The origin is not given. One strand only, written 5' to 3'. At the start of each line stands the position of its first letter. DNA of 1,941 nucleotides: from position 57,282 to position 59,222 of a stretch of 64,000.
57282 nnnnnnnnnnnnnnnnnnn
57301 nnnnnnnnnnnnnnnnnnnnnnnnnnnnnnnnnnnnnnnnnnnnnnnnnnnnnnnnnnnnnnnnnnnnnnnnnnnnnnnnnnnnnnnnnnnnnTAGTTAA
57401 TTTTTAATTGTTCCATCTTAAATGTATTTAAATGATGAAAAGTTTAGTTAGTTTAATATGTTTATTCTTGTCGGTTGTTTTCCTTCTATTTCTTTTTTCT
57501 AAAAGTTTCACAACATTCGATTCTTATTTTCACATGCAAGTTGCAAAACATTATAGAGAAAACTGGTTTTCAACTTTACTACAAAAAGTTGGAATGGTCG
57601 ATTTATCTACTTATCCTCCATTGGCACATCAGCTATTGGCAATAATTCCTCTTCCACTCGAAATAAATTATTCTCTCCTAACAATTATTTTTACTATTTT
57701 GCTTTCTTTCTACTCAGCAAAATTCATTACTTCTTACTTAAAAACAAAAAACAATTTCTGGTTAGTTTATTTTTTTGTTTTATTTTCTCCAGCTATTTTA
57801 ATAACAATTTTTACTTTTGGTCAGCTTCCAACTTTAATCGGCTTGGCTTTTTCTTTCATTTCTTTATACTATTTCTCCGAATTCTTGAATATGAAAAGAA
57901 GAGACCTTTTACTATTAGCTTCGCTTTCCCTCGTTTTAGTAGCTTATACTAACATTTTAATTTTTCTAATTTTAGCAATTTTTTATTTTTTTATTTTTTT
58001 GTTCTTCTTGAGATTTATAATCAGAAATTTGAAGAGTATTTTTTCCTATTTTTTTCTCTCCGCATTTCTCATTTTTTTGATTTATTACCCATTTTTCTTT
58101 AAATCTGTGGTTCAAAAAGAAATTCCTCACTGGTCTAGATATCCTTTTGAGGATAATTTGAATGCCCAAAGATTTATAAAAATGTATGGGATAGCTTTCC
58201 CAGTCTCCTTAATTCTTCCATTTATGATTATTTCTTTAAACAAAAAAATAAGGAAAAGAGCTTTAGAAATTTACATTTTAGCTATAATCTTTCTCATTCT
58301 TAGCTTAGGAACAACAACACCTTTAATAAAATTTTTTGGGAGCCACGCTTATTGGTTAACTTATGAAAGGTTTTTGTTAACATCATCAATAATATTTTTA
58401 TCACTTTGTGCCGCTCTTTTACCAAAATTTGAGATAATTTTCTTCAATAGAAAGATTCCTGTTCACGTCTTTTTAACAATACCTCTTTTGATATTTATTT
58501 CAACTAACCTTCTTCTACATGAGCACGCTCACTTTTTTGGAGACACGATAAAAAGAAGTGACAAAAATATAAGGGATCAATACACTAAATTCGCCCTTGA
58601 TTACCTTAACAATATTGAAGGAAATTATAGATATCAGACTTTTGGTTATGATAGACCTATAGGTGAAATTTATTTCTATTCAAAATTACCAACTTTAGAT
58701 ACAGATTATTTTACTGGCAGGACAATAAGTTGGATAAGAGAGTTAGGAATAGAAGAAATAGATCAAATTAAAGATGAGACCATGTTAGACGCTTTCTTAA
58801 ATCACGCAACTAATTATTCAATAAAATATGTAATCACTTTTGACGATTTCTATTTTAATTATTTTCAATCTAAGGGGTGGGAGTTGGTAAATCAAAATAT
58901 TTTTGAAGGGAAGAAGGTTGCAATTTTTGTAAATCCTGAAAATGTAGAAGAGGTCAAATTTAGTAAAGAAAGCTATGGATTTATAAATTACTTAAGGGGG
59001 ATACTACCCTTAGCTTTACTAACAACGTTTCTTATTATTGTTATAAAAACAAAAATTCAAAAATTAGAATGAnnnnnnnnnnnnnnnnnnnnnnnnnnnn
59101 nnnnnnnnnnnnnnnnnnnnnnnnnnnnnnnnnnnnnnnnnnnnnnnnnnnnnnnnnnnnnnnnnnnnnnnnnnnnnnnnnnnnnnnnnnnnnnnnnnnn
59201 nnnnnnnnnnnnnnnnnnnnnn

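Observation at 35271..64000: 29-kb surface-glycosylation island dense in GT-C paralogs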

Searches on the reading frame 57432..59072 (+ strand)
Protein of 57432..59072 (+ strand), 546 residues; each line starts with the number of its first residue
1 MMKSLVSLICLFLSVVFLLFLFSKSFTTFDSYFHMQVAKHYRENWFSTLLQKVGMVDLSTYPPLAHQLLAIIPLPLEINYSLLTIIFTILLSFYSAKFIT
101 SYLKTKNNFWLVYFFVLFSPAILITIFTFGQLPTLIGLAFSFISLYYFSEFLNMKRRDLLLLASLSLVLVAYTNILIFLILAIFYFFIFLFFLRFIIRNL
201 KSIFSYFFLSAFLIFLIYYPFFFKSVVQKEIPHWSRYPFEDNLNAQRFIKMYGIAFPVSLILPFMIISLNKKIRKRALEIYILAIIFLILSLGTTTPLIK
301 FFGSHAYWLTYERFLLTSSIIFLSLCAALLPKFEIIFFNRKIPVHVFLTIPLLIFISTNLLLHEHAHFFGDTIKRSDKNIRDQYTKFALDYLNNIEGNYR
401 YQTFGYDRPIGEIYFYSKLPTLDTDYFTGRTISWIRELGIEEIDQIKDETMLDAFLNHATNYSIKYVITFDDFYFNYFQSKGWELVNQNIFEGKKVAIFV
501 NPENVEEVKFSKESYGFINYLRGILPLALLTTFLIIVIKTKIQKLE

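Call 5: search_protein_families(library=pfam, proteins=[window:57432-59072:+], max_evalue=0.01)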
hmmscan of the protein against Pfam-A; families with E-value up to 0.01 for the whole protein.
window:57432-59072:+ (546 aa): 0 families

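Call 9: search_protein_families(library=ncbifam, proteins=[window:57432-59072:+], max_evalue=0.1)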
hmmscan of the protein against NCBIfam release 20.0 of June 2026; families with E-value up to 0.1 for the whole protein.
window:57432-59072:+ (546 aa): 0 families

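Call 11: search_solved_structures(query=window:57432-59072:+, max_evalue=10)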
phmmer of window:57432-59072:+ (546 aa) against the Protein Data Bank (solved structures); distinct sequences matched with E-value up to 10: 0.

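Call 13: find_homologous_proteins(query=window:57432-59072:+)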
Query window:57432-59072:+ (546 aa): 43 proteins with E <= 0.001 among 8000 candidates.
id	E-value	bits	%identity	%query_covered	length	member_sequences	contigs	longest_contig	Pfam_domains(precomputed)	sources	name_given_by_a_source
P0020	0.0e+0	1175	100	100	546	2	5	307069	-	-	-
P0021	1.5e-243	828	72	99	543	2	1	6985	-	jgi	jgi:hypothetical protein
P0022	6.7e-243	826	72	98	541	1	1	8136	-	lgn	-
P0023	1.8e-242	824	73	95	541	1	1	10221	-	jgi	-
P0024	1.7e-235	801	73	92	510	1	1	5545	-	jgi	jgi:hypothetical protein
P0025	4.0e-233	793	72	93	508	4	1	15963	-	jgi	jgi:MFS family permease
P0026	1.3e-232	792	73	92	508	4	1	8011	-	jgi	jgi:hypothetical protein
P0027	8.2e-231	786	72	93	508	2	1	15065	-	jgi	jgi:MFS family permease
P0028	3.8e-227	774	71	92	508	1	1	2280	-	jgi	jgi:hypothetical protein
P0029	8.8e-223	759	68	94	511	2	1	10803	-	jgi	-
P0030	8.4e-219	746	65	99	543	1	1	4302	-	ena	-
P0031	1.0e-189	650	89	61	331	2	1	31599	-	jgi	jgi:hypothetical protein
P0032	3.1e-184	632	89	59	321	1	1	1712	-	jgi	jgi:hypothetical protein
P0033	1.0e-149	518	48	99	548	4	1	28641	-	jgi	jgi:hypothetical protein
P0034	1.2e-145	505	48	98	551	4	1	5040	-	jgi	jgi:MFS family permease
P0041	5.0e-138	479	47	94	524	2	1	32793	-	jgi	jgi:hypothetical protein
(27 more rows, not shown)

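Call 19: search_protein_families(library=pfam, alignment_id=A2, max_evalue=0.01)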
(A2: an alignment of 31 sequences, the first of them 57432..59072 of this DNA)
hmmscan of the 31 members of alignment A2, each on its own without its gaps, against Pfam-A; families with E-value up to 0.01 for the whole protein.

A. member 1, window:57432-59072:+ (546 aa): 0 families

B. families by the number of members that match (of 31 scanned): 5 families
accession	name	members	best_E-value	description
PF10131.15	PTPS_related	8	1.4e-07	6-pyruvoyl-tetrahydropterin synthase related domain; membrane protein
PF20176.3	DUF6541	3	1.1e-08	Family of unknown function (DUF6541)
PF13231.12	PMT_2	1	0.0025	Dolichyl-phosphate-mannose-protein mannosyltransferase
PF09594.16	GT87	1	0.0029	Glycosyltransferase family 87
PF03899.21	ATP-synt_I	1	0.0049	ATP synthase I chain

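Call 31: predict_structure(alignment_id=A2)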
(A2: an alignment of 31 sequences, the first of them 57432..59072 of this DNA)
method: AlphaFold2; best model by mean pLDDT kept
length: 546 residues; sequences in the alignment: 31
mean_pLDDT: 92.5   pTM: 0.93
mean pLDDT of the five models: 92.5, 91.9, 91.4, 91.3, 90.8
residues with pLDDT >= 90: 423; 70-90: 109; 50-70: 9; < 50: 5
segments of 3 or more residues with pLDDT < 50: 372-376
pLDDT, mean of each block of 10 residues (from residue 1): 87 97 92 96 95 90 96 96 98 98 92 97 96 98 98 96 98 96 97 97 96 89 75 88 91 93 96 97 97 90 85 96 96 82 83 95 88 56 94 96 92 95 84 87 91 95 97 96 97 94 95 91 96 97 79
secondary structure, 60 per line:
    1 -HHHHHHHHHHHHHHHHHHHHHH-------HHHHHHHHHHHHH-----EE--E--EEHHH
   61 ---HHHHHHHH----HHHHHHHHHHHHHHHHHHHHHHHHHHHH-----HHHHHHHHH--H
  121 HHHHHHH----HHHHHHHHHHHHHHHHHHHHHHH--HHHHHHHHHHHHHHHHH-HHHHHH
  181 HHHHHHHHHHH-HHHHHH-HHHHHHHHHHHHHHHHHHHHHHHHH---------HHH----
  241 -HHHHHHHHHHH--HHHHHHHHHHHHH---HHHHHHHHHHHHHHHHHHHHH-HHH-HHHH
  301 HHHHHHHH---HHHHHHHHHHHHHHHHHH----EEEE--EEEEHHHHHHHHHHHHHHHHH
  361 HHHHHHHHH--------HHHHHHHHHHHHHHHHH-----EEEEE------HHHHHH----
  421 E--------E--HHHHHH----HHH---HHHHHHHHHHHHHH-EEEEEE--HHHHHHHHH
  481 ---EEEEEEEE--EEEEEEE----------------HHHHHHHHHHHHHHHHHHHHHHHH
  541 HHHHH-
elements in order: H2-23 H31-43 H64-71 H76-103 H109-117 H120-127 H132-154 H157-173 H175-191 H193-198 H200-224 H242-252 H255-267 H271-291 H297-308 H312-329 E334-337 E340-343 H344-369 H378-394 E400-404 H411-416 H433-438 H449-462 E464-469 H472-480 E484-491 E494-500 H517-545

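Call 36: fold_search(library=pdb, model_id=the predicted structure)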
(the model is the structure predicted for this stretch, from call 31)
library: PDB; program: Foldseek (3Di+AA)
matches with E <= 10: 337; with E <= 0.001: 12
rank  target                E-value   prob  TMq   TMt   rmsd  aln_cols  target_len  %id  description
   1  6ezn_F                5.2e-06  1.00  0.51  0.44  10.4       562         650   11  Cryo-EM structure of the yeast oligosaccharyltransferase (OST) complex (released 2018-01-17)
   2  8age_A                1.6e-05  1.00  0.54  0.47   8.3       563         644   12  Structure of yeast oligosaccharylransferase complex with acceptor peptide bound (released 2022-12-07)
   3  6wby                  1.6e-05  1.00  0.52  0.26   7.7       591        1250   12  Single-Particle Cryo-EM Structure of Arabinofuranosyltransferase AftD from Mycobacteria, Mutant R1389S Class 2 (released 2020-05-13)
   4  8agc_A                3.1e-05  1.00  0.51  0.42   7.9       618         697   11  Structure of yeast oligosaccharylransferase complex with lipid-linked oligosaccharide and non-acceptor peptide bound (released 2022-12-07)
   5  8agb_A                4.0e-05  1.00  0.50  0.44  11.0       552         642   12  Structure of yeast oligosaccharylransferase complex with lipid-linked oligosaccharide bound (released 2022-12-07)
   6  6s7o_A                1.6e-04  1.00  0.50  0.43   9.0       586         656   13  Cryo-EM structure of human oligosaccharyltransferase complex OST-A (released 2019-12-18)
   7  8b6l_I                1.7e-04  1.00  0.42  0.34  11.4       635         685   11  Subtomogram average of the human Sec61-TRAP-OSTA-translocon (released 2022-12-07)
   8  6ftg_5                4.6e-04  1.00  0.38  0.33  11.9       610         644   12  Subtomogram average of OST-containing ribosome-translocon complexes from canine rough microsomal membranes (released 2018-03-21)
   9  5f15                  6.1e-04  1.00  0.49  0.50  11.6       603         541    9  Crystal Structure of ArnT from Cupriavidus metallidurans bound to Undecaprenyl phosphate (released 2016-02-17)
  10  9s6u_A                7.6e-04  1.00  0.45  0.45   9.2       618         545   11  Ternary cryo-EM structure of human ALG9 with Dol25-PP-GlcNAc2Man8, Dol25-P-Man and Fab (released 2026-03-18)
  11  9s6s_A                8.7e-04  1.00  0.38  0.38  10.5       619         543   11  Ternary cryo-EM structure of human ALG9 with Dol25-PP-GlcNAc2Man6, Dol25-P-Man and Fab (released 2026-03-18)
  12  5ezm                  9.5e-04  1.00  0.50  0.50  10.9       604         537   12  Crystal Structure of ArnT from Cupriavidus metallidurans in the apo state (released 2016-02-17)
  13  9s6t_A                1.4e-03  1.00  0.46  0.51   8.5       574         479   10  Ternary cryo-EM structure of chicken ALG12 with Dol25-PP-GlcNAc2Man7, Dol25-P-Man, and Fab (released 2026-03-18)
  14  5ogl_A                4.5e-03  1.00  0.48  0.39   7.6       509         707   14  Structure of bacterial oligosaccharyltransferase PglB in complex with an acceptor peptide and an lipid-linked oligosac (released 2017-10-25)
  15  3rce_A                6.1e-03  1.00  0.43  0.36  10.1       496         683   15  Bacterial oligosaccharyltransferase PglB (released 2011-06-15)
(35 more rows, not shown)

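Call 46: find_related_loci(query=A2, collection=genome_contigs, flank=10000)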
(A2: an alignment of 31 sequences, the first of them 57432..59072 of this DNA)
Query A2 (546 aa) in genome_contigs; peptide patterns used: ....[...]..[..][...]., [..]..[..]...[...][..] (x = any residue, [..] = any of these).
229 stretches matched a pattern; 217 encode a relative of the query (tblastn E <= 1e-3); the best 80 are kept; 80 distinct loci.
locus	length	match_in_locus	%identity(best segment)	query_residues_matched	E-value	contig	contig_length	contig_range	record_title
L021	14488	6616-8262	41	2-541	2e-120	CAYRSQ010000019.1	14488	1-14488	MAG TPA_asm: uncultured archaeon isolate SRP178699_co1_573 genome assembly, contig: NODE_5425_length_14488_cov_6.066099,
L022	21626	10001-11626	35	16-546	4e-81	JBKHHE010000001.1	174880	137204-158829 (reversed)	MAG: Candidatus Aenigmatarchaeota archaeon isolate D1M06_87 NODE_7_length_174880_cov_135.790093, whole genome shotgun se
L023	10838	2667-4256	35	5-544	3e-74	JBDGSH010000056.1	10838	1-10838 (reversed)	MAG: Candidatus Nanohaloarchaea archaeon isolate DAL-WCL_22_64C1R DAL-WCL_22_64C1R_56, whole genome shotgun sequence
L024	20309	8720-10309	33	19-543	9e-73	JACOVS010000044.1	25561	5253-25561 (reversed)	MAG: Candidatus Aenigmatarchaeota archaeon isolate NC_groundwater_106_Ag_S-0.2um_49_52 S_p2_S4_170907_scaffold_2254998, 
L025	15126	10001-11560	24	10-533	3e-32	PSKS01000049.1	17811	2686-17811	MAG: Chloroflexota bacterium isolate ERB_22_2 NODE_503_length_17811_cov_2.582431, whole genome shotgun sequence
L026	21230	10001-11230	26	28-445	5e-32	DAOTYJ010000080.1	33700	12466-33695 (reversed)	MAG TPA_asm: Dehalococcoidia bacterium isolate H24_334 k119_2198449, whole genome shotgun sequence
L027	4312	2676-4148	27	5-505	7e-32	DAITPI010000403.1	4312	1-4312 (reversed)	MAG TPA_asm: Anaerolineales bacterium isolate CTOTU26108 NODE_20581_length_4312_cov_2.343434, whole genome shotgun seque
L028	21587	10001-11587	26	15-537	5e-31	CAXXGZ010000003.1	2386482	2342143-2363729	MAG: Chloroflexota bacterium isolate 2d6b9f97-f50f-46fd-9931-9ea7ae414042 genome assembly, contig: contig_3, whole genom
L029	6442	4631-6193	27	28-545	9e-31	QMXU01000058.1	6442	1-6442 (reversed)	MAG: Candidatus Hecatellales archaeon isolate B35_G15 B35_Guay15_scaffold_04698, whole genome shotgun sequence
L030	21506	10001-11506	25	28-507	4e-30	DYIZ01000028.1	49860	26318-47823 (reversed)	MAG TPA_asm: Candidatus Aquidulcis sp. isolate FI88_58_10 Afr_mines_FI88_291_length_49860_cov_3_796426, whole genome sho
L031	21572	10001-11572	25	28-527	1e-29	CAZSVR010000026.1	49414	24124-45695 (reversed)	MAG TPA_asm: uncultured Anaerolineaceae bacterium isolate SRP119689_co1_253 genome assembly, contig: NODE_778_length_494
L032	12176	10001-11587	28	28-546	1e-29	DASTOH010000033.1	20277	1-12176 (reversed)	MAG TPA_asm: Anaerolineales bacterium isolate SMAG_U2165 k141_760851, whole genome shotgun sequence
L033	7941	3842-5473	24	8-545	2e-29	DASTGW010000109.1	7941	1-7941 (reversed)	MAG TPA_asm: Terriglobales bacterium isolate SMAG_U40 k141_515165, whole genome shotgun sequence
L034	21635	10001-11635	27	4-535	5e-29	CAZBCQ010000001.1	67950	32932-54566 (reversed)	MAG TPA_asm: uncultured Terriglobales bacterium isolate SRP272529_co2_229 genome assembly, contig: NODE_505_length_67950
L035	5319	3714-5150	25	8-482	8e-29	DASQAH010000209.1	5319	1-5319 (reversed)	MAG TPA_asm: Gemmatimonadales bacterium isolate SMAG_U11640 k141_1401527, whole genome shotgun sequence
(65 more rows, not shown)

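Call 87: find_encoding_contigs(protein=P0020, flank=10000, max_places=5)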
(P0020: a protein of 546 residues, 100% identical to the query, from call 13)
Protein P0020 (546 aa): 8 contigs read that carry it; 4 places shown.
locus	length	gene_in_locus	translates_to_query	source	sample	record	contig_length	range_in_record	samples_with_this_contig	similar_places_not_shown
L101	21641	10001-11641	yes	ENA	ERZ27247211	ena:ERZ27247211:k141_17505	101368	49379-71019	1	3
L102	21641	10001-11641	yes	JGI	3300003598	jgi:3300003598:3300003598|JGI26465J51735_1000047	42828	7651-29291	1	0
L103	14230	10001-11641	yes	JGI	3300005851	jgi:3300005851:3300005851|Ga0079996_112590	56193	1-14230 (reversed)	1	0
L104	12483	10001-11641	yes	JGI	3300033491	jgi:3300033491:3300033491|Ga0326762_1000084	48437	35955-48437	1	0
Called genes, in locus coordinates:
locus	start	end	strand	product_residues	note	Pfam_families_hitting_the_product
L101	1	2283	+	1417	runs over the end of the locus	-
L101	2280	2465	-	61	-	-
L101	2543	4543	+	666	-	PF24161:CCDC39, PF04849:HAP1_N (weak), PF03659:Glyco_hydro_71, PF14307:Glyco_tran_WbsX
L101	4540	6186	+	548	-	PF13231:PMT_2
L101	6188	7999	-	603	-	-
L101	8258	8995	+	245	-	PF07953:Toxin_R_bind_N, PF02973:Sialidase (faint), PF13385:Laminin_G_3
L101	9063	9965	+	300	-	PF16561:AMPK1_CBM (faint)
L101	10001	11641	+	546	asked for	-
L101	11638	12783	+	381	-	PF00534:Glycos_transf_1, PF13692:Glyco_trans_1_4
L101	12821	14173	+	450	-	-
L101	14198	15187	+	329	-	-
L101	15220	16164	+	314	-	-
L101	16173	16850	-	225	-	PF00535:Glycos_transf_2, PF13641:Glyco_tranf_2_3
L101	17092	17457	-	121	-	PF00892:EamA (weak)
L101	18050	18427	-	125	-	PF04679:DNA_ligase_A_C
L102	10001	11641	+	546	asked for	-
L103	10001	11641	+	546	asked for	-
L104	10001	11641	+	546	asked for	-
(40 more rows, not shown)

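Call 91: find_encoding_contigs(protein=P0025, flank=10000, max_places=2)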
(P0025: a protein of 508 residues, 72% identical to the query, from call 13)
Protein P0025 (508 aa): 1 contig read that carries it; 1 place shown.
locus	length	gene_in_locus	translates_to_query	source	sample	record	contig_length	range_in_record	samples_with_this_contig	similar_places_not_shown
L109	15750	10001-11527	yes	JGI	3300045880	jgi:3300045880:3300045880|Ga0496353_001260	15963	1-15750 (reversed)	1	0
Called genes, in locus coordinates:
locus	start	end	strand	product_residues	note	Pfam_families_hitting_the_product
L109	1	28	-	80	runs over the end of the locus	?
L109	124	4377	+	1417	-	PF13231:PMT_2 (weak)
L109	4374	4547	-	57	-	-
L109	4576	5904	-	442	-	-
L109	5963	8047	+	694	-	PF18884:TSP3_bac, PF16317:Glyco_hydro_99 (weak)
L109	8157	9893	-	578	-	PF19830:DUF6311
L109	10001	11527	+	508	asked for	-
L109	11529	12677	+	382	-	PF13439:Glyco_transf_4 (faint), PF00534:Glycos_transf_1, PF13692:Glyco_trans_1_4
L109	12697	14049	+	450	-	-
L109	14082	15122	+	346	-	-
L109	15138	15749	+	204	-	?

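Call 92: find_encoding_contigs(protein=P0041, flank=10000, max_places=2)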
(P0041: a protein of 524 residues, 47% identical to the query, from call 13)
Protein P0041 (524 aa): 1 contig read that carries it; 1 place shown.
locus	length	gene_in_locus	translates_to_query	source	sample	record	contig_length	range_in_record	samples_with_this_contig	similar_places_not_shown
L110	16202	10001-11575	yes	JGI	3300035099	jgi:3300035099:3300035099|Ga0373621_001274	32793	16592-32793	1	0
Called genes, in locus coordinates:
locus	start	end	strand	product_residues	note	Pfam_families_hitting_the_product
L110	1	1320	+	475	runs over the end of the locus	PF02310:B12-binding, PF04055:Radical_SAM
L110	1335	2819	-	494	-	-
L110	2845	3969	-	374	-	-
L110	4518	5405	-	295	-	PF04055:Radical_SAM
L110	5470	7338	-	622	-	PF02366:PMT (weak), PF13231:PMT_2 (weak)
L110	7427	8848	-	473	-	PF02310:B12-binding, PF04055:Radical_SAM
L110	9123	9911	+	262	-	PF01522:Polysacc_deac_1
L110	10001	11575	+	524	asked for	-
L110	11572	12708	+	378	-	PF00534:Glycos_transf_1, PF13692:Glyco_trans_1_4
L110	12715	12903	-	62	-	-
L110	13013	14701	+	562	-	PF26626:DUF8201, PF02366:PMT (weak), PF13231:PMT_2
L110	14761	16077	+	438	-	-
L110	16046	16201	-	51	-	?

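Call 104: find_encoding_contigs(protein=P0031, flank=10000, max_places=2)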
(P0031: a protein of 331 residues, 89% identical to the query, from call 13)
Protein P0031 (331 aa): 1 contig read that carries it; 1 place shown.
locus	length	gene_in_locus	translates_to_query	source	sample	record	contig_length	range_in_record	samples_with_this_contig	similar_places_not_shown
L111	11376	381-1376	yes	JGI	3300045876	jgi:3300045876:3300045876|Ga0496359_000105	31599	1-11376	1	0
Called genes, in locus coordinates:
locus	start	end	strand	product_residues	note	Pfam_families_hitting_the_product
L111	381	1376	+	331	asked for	-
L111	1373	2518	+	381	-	PF00534:Glycos_transf_1, PF13692:Glyco_trans_1_4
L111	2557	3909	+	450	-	-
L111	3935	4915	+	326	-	-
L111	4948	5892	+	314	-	-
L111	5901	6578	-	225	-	PF00535:Glycos_transf_2, PF13641:Glyco_tranf_2_3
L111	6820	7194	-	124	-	PF00892:EamA (weak)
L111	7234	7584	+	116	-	PF22600:MTPAP-like_central, PF01909:NTP_transf_2, PF14792:DNA_pol_B_palm (weak), PF18765:Polbeta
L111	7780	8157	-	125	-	PF04679:DNA_ligase_A_C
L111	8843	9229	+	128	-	PF22600:MTPAP-like_central (weak), PF01909:NTP_transf_2, PF18765:Polbeta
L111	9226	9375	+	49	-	-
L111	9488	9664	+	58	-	PF01934:HepT-like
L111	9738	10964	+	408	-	PF00149:Metallophos, PF12850:Metallophos_2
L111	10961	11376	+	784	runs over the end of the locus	PF02463:SMC_N, PF13175:AAA_15, PF13476:AAA_23, PF13555:AAA_29 (weak), PF04423:Rad50_zn_hook (weak), PF13304:AAA_21 (weak)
